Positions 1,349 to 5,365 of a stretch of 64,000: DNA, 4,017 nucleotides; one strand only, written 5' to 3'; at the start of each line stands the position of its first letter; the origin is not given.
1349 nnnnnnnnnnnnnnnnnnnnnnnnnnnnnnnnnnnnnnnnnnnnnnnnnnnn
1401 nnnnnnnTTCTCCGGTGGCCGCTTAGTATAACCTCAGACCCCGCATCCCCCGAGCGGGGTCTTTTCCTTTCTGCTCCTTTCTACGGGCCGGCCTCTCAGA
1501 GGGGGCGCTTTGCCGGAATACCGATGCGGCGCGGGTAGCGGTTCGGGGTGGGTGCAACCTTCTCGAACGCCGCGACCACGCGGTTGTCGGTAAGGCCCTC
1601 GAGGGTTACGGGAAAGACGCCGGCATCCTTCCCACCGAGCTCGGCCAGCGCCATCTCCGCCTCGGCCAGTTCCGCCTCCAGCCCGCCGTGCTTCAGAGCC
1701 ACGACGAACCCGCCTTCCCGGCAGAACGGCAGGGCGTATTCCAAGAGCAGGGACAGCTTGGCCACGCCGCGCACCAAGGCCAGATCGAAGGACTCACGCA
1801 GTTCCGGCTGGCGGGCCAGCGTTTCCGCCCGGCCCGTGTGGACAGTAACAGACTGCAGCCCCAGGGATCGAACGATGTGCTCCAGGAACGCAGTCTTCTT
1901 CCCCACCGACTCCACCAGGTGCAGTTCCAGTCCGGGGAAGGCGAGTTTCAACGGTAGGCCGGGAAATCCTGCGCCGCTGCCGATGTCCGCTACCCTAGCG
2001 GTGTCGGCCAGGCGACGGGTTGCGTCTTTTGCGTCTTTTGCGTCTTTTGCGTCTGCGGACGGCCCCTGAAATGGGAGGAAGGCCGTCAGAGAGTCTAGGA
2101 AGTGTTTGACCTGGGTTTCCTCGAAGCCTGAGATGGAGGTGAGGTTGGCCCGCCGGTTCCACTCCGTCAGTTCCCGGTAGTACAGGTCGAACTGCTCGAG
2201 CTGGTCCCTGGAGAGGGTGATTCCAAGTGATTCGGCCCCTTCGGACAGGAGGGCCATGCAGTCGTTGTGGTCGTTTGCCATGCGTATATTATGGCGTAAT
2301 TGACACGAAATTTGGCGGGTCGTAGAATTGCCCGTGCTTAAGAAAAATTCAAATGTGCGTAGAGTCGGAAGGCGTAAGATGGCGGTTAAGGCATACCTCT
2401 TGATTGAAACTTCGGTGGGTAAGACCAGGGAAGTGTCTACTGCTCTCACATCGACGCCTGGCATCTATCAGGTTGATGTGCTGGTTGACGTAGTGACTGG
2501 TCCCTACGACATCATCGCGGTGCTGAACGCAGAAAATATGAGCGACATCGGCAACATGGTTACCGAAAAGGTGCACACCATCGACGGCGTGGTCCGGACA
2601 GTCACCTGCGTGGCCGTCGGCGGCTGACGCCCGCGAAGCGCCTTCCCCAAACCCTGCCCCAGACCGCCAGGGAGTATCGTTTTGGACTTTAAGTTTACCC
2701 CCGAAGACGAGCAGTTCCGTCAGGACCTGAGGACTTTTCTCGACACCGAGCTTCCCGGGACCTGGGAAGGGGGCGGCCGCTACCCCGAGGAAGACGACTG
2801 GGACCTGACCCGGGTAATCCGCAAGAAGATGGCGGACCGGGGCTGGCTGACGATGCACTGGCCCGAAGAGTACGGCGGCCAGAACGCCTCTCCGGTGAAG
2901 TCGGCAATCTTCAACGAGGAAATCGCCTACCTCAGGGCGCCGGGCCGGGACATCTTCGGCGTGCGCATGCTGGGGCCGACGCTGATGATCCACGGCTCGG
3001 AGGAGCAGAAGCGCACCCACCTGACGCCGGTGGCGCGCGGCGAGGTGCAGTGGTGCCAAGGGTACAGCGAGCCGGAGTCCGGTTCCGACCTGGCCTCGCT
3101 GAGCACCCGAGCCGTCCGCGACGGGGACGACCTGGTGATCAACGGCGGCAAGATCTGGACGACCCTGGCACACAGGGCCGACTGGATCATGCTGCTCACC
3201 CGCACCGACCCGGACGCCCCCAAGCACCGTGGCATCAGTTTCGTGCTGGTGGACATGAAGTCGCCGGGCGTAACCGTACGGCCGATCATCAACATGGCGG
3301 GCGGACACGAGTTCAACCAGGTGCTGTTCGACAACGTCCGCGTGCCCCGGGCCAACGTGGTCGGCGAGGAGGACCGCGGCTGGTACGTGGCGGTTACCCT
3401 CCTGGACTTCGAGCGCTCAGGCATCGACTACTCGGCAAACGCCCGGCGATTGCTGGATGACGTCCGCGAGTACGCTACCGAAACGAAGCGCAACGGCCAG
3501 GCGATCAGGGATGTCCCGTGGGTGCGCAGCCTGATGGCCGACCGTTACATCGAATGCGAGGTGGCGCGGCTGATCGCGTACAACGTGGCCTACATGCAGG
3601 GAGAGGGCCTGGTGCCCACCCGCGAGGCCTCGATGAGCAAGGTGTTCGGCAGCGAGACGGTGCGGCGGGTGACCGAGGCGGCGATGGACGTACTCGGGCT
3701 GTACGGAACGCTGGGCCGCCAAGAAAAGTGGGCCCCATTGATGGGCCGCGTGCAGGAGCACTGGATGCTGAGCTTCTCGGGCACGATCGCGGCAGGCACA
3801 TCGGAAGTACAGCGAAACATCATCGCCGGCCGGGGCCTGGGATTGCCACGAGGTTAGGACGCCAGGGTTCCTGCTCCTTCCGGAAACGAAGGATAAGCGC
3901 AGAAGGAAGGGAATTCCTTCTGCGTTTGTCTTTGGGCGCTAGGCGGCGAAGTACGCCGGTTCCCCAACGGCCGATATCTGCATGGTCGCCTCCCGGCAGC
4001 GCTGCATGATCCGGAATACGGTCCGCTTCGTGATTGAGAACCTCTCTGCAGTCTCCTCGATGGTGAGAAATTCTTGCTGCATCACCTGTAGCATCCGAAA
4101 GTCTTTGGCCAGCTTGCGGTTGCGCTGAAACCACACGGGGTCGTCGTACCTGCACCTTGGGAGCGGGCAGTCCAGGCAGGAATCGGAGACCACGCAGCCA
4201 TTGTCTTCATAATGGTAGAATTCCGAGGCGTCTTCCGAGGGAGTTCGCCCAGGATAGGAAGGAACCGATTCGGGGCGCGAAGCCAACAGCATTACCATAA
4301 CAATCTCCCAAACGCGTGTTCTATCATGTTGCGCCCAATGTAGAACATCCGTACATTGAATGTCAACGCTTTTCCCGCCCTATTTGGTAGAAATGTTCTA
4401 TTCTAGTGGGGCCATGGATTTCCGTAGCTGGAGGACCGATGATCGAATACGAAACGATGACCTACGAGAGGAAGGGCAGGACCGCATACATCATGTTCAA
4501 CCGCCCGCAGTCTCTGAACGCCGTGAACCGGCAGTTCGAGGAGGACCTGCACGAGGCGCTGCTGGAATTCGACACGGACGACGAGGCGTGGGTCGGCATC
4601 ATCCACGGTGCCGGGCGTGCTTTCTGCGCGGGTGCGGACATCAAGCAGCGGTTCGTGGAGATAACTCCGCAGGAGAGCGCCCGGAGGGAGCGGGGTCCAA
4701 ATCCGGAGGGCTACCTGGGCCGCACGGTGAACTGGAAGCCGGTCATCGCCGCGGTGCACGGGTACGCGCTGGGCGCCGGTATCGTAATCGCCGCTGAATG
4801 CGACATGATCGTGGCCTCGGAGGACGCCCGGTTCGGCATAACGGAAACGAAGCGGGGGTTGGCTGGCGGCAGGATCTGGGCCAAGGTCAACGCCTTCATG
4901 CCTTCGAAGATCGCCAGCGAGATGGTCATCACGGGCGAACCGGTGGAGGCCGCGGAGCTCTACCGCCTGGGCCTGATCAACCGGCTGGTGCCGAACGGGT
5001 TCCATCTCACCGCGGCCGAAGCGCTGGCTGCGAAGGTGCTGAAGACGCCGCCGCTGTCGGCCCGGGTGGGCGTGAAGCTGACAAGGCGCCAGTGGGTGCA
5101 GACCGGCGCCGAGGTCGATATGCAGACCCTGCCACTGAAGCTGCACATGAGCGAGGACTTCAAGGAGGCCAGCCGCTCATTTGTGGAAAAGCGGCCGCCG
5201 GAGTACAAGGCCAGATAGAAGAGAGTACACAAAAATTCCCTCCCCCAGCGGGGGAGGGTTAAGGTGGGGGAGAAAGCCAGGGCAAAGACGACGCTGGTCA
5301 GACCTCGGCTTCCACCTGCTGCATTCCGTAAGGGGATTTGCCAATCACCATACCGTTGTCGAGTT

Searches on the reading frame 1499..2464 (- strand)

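Call 54: search_protein_families(library=pfam, proteins=[window:1499-2464:-], max_evalue=0.00001)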
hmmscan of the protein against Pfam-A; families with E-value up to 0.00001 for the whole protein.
window:1499-2464:- (322 aa): 1 family
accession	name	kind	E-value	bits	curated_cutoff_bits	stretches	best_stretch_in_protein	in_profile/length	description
PF02527.21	GidB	-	7.1e-39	133.5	27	1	88-279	1-169/184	rRNA small subunit methyltransferase G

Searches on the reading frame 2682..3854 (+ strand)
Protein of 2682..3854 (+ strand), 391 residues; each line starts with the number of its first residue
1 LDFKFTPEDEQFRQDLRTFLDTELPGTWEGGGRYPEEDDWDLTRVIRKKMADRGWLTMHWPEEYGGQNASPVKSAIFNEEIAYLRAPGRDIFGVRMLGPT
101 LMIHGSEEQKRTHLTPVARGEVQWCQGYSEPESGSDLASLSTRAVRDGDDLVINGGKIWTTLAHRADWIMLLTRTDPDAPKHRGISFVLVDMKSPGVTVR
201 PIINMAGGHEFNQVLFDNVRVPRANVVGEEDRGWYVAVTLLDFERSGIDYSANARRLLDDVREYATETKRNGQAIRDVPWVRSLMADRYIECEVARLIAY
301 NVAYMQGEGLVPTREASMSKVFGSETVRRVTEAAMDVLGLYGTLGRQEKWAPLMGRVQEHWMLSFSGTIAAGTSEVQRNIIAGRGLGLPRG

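Call 54: search_protein_families(library=pfam, proteins=[window:2682-3854:+], max_evalue=0.00001)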
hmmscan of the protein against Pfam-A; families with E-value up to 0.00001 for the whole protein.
window:2682-3854:+ (391 aa): 3 families
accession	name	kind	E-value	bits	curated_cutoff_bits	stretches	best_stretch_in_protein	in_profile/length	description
PF00441.29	Acyl-CoA_dh_1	-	3.6e-29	102.3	22.4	1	231-384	1-148/150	Acyl-CoA dehydrogenase, C-terminal domain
PF02770.24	Acyl-CoA_dh_M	-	8.5e-22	77.6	33.3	1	125-219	1-97/97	Acyl-CoA dehydrogenase, middle domain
PF02771.21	Acyl-CoA_dh_N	-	1.8e-21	77.1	22.9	1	6-121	1-113/113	Acyl-CoA dehydrogenase, N-terminal domain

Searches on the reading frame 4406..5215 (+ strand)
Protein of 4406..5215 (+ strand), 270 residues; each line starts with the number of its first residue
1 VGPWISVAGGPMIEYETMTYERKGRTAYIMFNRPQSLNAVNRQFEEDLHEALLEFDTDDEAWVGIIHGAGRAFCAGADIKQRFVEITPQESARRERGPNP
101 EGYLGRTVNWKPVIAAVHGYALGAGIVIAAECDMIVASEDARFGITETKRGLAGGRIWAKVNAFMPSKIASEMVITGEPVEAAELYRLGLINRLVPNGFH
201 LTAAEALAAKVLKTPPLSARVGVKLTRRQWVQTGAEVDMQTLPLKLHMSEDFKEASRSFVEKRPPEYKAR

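Call 54: search_protein_families(library=pfam, proteins=[window:4406-5215:+], max_evalue=0.00001)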
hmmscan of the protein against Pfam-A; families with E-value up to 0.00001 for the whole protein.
window:4406-5215:+ (270 aa): 2 families
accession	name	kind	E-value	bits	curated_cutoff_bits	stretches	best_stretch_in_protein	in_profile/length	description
PF00378.25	ECH_1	-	3.9e-42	144.7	27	1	24-269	4-250/251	Enoyl-CoA hydratase/isomerase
PF16113.10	ECH_2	-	9e-25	88.3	27.2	1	28-209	3-186/335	Enoyl-CoA hydratase/isomerase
